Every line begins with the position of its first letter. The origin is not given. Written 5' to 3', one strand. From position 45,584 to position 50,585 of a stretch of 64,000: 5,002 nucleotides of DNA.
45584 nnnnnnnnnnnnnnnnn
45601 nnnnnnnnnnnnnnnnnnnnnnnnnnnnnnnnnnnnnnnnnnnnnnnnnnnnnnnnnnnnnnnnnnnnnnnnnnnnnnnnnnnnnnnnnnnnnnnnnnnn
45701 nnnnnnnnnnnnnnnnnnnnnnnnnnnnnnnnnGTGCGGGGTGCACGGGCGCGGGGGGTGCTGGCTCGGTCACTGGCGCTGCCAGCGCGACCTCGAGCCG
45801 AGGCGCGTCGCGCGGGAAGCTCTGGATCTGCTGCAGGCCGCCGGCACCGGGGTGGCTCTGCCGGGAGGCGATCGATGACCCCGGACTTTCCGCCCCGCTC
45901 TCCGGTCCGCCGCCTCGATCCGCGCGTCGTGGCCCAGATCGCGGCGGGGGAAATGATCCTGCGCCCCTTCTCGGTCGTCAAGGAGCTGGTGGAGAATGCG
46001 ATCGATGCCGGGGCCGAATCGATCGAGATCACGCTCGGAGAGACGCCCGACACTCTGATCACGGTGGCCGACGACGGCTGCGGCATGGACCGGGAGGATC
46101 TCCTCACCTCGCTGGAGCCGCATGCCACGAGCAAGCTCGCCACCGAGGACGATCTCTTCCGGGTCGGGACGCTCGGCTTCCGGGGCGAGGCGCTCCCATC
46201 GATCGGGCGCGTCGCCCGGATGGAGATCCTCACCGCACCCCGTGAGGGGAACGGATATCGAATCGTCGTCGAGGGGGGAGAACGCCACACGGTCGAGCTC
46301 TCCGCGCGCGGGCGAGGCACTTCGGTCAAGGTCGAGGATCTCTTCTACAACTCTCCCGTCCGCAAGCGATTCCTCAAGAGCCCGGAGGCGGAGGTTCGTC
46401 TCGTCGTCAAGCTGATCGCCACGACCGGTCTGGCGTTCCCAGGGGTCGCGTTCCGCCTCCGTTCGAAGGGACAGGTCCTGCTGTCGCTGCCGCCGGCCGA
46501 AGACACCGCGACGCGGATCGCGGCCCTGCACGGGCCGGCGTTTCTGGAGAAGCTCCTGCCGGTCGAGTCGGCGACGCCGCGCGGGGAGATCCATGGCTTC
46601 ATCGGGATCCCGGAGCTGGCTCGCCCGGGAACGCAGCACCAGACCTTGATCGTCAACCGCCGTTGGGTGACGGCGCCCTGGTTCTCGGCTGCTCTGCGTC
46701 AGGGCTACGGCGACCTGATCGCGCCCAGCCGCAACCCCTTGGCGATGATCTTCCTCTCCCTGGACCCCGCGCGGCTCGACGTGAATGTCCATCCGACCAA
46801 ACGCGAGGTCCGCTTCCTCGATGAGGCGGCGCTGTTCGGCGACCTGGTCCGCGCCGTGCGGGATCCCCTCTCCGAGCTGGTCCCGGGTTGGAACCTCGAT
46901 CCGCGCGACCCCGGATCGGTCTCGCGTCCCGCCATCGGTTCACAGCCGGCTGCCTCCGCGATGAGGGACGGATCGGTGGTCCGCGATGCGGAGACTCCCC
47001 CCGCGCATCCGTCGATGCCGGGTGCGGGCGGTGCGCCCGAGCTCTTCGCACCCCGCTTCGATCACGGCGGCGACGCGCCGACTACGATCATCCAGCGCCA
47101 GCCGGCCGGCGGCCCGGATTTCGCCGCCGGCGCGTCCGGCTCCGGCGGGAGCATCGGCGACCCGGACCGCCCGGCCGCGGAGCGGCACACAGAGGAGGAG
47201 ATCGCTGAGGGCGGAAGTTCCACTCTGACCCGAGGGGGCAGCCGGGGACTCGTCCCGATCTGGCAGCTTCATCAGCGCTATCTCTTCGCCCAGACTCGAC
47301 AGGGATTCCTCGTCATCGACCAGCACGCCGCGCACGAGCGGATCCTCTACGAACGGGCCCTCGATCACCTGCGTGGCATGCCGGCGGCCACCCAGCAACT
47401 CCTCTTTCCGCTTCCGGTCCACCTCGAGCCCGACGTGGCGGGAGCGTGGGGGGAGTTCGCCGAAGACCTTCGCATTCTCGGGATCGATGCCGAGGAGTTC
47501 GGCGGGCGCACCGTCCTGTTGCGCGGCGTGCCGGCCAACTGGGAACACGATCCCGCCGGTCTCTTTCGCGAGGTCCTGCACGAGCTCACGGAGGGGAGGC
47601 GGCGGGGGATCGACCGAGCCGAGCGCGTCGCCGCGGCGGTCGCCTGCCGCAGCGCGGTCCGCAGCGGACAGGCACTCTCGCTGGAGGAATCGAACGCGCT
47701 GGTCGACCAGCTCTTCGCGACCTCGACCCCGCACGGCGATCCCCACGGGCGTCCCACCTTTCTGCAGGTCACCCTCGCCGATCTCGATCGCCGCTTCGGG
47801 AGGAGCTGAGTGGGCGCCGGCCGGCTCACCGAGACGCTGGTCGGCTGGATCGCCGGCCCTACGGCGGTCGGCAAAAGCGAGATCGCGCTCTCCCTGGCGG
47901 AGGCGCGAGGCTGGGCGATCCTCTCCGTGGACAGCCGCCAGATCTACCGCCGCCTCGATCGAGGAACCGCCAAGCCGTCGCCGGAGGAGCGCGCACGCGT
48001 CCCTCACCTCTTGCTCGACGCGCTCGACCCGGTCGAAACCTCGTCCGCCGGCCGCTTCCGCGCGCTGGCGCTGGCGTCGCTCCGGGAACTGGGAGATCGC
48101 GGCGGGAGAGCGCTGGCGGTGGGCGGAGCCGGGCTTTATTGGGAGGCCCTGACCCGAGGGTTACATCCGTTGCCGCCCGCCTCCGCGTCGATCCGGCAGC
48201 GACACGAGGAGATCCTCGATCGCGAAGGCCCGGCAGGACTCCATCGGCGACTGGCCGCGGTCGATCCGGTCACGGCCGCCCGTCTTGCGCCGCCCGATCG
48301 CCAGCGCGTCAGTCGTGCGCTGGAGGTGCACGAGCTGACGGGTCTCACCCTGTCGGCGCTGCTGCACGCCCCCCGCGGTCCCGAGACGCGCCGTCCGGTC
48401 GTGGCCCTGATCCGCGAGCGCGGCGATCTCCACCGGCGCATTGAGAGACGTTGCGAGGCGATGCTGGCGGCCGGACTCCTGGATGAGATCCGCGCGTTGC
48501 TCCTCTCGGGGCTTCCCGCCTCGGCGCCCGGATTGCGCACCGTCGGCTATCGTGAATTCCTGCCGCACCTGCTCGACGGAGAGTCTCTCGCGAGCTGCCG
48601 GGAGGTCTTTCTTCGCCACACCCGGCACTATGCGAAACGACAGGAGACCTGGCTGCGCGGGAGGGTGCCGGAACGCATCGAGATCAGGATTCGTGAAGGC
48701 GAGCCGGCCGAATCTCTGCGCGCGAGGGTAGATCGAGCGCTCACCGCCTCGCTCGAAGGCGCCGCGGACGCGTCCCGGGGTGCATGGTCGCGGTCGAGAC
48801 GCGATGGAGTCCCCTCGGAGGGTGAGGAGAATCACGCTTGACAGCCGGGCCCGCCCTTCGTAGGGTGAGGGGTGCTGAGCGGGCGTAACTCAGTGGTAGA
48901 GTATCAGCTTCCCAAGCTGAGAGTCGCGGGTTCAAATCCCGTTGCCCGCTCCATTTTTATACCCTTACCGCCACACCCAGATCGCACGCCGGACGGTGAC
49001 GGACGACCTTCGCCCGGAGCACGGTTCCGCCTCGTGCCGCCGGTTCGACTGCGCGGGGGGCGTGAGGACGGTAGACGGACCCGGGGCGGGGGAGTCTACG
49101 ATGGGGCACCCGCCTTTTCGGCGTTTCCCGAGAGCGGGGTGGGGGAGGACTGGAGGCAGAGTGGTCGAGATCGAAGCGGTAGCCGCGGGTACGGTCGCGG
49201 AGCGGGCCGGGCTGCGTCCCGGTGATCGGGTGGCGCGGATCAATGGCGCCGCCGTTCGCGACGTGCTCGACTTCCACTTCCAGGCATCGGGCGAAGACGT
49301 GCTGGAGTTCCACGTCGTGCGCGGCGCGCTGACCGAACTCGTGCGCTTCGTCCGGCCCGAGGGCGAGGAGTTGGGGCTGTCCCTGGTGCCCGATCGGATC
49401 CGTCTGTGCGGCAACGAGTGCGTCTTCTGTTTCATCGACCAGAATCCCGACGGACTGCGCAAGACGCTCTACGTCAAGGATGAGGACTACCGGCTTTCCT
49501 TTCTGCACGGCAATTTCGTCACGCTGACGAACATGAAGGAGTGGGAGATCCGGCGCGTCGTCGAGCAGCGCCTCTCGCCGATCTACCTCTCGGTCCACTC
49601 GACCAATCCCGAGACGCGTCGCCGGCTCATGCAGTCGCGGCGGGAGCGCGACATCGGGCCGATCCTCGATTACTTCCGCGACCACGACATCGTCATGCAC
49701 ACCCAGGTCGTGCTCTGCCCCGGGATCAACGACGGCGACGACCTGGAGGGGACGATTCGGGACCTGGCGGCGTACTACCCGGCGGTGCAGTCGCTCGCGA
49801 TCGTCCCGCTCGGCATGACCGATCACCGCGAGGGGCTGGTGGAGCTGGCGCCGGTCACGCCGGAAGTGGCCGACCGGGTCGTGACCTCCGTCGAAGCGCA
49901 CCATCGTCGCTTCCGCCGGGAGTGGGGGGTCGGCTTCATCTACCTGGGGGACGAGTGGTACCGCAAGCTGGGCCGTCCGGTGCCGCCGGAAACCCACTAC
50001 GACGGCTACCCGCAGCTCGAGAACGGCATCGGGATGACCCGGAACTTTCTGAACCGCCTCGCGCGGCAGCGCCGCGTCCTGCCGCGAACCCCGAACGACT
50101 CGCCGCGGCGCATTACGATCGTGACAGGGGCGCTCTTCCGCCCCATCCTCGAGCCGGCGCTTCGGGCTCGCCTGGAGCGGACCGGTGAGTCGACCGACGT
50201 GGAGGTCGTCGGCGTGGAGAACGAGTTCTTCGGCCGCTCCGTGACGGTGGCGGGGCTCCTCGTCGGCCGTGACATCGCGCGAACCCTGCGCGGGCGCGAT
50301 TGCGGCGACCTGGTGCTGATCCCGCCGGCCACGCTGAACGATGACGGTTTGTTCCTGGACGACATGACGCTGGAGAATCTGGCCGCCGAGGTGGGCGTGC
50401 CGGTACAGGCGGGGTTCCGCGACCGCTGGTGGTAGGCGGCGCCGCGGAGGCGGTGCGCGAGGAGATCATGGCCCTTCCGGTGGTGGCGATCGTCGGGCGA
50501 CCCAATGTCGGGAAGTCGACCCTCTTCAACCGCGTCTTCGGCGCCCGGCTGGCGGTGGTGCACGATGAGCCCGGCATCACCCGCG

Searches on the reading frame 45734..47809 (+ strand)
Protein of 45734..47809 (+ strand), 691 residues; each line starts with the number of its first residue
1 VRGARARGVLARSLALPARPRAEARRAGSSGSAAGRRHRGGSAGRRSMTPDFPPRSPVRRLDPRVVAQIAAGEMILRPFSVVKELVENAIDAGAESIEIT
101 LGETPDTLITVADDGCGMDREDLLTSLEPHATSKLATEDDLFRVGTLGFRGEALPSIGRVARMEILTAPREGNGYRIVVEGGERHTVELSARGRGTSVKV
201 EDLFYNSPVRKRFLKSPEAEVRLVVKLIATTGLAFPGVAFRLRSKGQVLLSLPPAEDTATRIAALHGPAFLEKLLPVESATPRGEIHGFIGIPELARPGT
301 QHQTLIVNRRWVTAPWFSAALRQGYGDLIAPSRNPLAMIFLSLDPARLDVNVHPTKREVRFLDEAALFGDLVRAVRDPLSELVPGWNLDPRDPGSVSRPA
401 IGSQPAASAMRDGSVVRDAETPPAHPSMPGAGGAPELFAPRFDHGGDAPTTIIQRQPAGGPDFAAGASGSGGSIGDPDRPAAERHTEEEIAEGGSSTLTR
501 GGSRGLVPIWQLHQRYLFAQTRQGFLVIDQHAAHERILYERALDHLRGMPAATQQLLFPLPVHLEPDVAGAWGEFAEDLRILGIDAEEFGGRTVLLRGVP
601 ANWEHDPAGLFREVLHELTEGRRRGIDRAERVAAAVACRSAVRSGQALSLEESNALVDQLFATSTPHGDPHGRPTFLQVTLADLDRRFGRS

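Call 70: search_protein_families(library=pfam, proteins=[window:45734-47809:+], max_evalue=0.0001)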
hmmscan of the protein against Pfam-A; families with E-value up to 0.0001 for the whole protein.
window:45734-47809:+ (691 aa): 4 families
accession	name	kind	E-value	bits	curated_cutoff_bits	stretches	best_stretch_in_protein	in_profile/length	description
PF08676.16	MutL_C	-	7e-34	117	25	1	510-648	2-142/142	MutL C terminal dimerisation domain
PF01119.25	DNA_mis_repair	-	1.2e-29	102.8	26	1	262-379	1-118/119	DNA mismatch repair protein, C-terminal domain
PF13589.12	HATPase_c_3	-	1.3e-11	45.1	25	1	79-146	4-75/137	Histidine kinase-, DNA gyrase B-, and HSP90-like ATPase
PF02518.31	HATPase_c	-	1.5e-08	35.5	26.4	1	77-135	5-64/111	Histidine kinase-, DNA gyrase B-, and HSP90-like ATPase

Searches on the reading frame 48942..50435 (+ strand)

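Call 70: search_protein_families(library=pfam, proteins=[window:48942-50435:+], max_evalue=0.0001)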
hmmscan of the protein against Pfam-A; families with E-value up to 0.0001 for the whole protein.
window:48942-50435:+ (497 aa): 4 families
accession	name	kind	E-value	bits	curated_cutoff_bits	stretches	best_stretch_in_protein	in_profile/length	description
PF04459.17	DUF512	-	4.7e-60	202.8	25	1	288-489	1-198/202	Protein of unknown function (DUF512)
PF19238.5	Radical_SAM_2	-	9.3e-59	197.9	26.7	1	141-285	4-151/151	Radical SAM-like domain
PF17820.7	PDZ_6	-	1.4e-08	34.8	27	1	77-111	2-36/54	PDZ domain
PF00595.29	PDZ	-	9.7e-05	23.1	23.2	0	74-108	26-60/81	PDZ domain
